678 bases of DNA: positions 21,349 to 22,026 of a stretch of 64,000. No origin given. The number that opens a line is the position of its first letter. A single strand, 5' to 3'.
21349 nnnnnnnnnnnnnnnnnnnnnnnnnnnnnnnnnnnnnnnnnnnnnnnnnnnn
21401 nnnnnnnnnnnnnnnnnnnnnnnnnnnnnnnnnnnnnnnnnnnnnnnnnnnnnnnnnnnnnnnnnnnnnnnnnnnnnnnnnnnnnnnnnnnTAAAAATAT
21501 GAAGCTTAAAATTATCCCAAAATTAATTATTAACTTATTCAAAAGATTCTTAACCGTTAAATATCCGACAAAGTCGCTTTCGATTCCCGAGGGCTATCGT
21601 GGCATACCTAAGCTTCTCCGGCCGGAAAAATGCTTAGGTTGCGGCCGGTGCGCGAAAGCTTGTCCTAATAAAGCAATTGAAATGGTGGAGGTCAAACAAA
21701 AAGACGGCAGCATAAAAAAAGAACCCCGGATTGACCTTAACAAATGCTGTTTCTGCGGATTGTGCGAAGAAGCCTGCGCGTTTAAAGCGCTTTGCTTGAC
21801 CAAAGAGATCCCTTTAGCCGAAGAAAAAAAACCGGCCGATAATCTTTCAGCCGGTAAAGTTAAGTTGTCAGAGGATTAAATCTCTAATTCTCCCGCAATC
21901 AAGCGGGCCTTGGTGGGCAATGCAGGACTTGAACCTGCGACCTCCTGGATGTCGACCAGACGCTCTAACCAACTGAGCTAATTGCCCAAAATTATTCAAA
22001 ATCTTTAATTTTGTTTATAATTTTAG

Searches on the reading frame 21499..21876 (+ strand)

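Call 4: search_protein_families(library=ncbifam, proteins=[window:21499-21876:+], max_evalue=0.01)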
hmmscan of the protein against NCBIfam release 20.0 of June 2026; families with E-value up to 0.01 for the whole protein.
window:21499-21876:+ (126 aa): 78 families (the best 25 are shown)
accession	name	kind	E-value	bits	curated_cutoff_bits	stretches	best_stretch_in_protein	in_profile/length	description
TIGR01971.1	NuoI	subfamily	1.4e-26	92.4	113.05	1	11-111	7-111/121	NADH-quinone oxidoreductase, chain I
NF040612.1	F420_dehyd_FpoI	exception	1.7e-21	76.4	180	1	1-103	1-104/135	F420H2 dehydrogenase subunit FpoI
NF009053.0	PRK12387.1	subfamily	3.6e-21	75.7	204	1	17-112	13-104/180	formate hydrogenlyase complex iron-sulfur subunit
NF010590.0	PRK13984.1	equivalog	3.7e-21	74.9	946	1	12-105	20-115/611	putative oxidoreductase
NF006076.0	PRK08222.1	equivalog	4.2e-21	75.6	270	1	18-111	14-103/181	hydrogenase 4 subunit H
NF004536.0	PRK05888.1-1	equivalog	1.4e-19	70.1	212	1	6-111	17-127/180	NADH-quinone oxidoreductase subunit NuoI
NF004541.0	PRK05888.2-2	equivalog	4.4e-18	65.7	217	1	18-102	37-115/168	NADH-quinone oxidoreductase subunit NuoI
NF004537.0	PRK05888.1-3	equivalog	8.2e-18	64.7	163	1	12-111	33-143/204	NADH-quinone oxidoreductase subunit NuoI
NF004540.0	PRK05888.2-1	equivalog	8.5e-18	64.3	215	1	10-111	12-116/139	NADH-quinone oxidoreductase subunit NuoI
NF004538.0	PRK05888.1-4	equivalog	9e-18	64.4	135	1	12-113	26-132/162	NADH-quinone oxidoreductase subunit NuoI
NF004543.0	PRK05888.2-5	equivalog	1.6e-17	63.7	243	1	11-110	28-127/217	NADH-quinone oxidoreductase subunit NuoI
NF004545.0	PRK05888.3-1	equivalog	7.8e-17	61.4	229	1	11-108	35-133/154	NADH-quinone oxidoreductase subunit NuoI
NF004542.0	PRK05888.2-3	equivalog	3.5e-16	59.3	248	1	11-111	48-152/203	NADH-quinone oxidoreductase subunit NuoI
NF006221.0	PRK08348.1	subfamily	6.1e-15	55.1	124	1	2-116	3-110/136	NADH-plastoquinone oxidoreductase subunit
NF004546.0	PRK05888.3-3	equivalog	7e-15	54.9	260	1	16-98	38-124/196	NADH-quinone oxidoreductase subunit NuoI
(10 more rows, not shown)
